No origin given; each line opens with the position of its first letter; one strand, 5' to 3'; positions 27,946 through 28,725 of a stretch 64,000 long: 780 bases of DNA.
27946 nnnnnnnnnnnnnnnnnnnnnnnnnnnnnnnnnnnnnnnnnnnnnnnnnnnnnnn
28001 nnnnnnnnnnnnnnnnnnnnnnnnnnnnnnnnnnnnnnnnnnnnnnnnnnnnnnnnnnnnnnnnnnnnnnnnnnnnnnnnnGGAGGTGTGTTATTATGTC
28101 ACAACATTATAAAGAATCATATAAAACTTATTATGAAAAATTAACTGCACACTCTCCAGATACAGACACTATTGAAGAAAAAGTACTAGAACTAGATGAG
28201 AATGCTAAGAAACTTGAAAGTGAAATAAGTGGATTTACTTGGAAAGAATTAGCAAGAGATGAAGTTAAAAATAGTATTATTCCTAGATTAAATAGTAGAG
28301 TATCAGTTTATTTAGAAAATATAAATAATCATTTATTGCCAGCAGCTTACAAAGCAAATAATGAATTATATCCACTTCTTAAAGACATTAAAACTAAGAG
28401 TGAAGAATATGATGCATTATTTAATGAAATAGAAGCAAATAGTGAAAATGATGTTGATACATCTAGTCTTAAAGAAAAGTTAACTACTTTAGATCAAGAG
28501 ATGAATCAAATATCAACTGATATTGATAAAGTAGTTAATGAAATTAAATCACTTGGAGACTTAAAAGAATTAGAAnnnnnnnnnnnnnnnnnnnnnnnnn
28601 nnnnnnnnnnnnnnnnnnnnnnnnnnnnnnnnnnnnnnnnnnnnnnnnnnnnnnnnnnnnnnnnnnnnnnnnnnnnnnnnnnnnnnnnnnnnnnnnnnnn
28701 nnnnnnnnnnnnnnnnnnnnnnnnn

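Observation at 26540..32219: Tandem duplication of a four-gene WXG100/LXG-style effector module with no secretion core and no visible immunity gene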

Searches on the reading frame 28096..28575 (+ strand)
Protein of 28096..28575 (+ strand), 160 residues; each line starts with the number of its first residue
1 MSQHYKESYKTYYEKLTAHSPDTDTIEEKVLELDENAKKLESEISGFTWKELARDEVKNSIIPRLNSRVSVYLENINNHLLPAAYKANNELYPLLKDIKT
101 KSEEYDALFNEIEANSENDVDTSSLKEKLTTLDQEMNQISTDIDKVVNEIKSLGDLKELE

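Call 75: search_protein_representatives(alignment_id=A4)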
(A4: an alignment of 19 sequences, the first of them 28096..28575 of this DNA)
Query: 19 sequences, 161 profile positions. Proteins with E-value up to 0.001 (for the whole library): 171; up to 1e-10: 109; up to 1e-30: 11. The best 150 are listed.
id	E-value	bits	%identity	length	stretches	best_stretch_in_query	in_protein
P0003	3.0e-48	180.3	-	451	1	1-160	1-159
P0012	1.0e-46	175.4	-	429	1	1-160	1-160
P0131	2.3e-44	167.7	-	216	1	1-160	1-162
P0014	7.4e-43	162.8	-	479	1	1-158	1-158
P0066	1.6e-41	158.5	-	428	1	1-156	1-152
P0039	8.4e-40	152.9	-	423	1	1-160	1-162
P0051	2.7e-39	151.2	-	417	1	1-160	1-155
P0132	6.5e-39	150.0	-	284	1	1-159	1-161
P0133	2.6e-38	148.0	-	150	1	1-147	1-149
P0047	1.8e-31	125.8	-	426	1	1-156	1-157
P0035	5.5e-31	124.2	-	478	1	1-157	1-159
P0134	1.7e-29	119.4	-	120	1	1-107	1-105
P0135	3.0e-29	118.6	-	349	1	1-153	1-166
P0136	4.5e-29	118.0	-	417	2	1-121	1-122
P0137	7.9e-28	113.9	-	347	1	1-156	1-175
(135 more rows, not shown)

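Call 77: search_protein_families(library=pfam, alignment_id=A5, max_evalue=0.001)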
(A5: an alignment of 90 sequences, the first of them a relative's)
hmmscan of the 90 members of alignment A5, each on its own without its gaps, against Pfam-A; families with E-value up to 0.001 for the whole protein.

A. member 1, P0135 (349 aa): 0 families

B. families by the number of members that match (of 90 scanned): 29 families (the first 25 are shown)
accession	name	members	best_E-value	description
PF13529.12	Peptidase_C39_2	20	5.1e-19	Peptidase_C39 like family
PF06167.18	Peptidase_M90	3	6.9e-07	Glucose-regulated metallo-peptidase M90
PF12385.14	Peptidase_C70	3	5.6e-06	Papain-like cysteine protease AvrRpt2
PF03412.21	Peptidase_C39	2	8.8e-07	Peptidase C39 family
PF03961.19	FapA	2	2.6e-05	Flagellar Assembly Protein A beta solenoid domain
PF09730.14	BicD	2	0.00028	Microtubule-associated protein Bicaudal-D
PF01832.25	Glucosaminidase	1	9.9e-32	Mannosyl-glycoprotein endo-beta-N-acetylglucosaminidase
PF02585.22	PIG-L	1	3.3e-09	GlcNAc-PI de-N-acetylase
PF20155.4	TMP_3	1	3e-08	Tape measure protein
PF08614.16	ATG16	1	7.3e-06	Autophagy protein 16 (ATG16)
PF10145.14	PhageMin_Tail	1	8e-06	Phage-related minor tail protein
PF13472.12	Lipase_GDSL_2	1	3.1e-05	GDSL-like Lipase/Acylhydrolase family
PF04513.17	Baculo_PEP_C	1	4.1e-05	Baculovirus polyhedron envelope protein, PEP, C terminus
PF00365.25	PFK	1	5.5e-05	Phosphofructokinase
PF07737.17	ATLF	1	6.8e-05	Anthrax toxin lethal factor, N- and C-terminal domain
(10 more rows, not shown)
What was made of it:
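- On LXG polymorphic toxin (PF04740): The En domain is N-terminal in nearly all of the 171 clusters, with varied cargo (C39_2, C70, M90, Glucosaminidase, PIG-L, GDSL, many unknown) (calls 75, 77).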
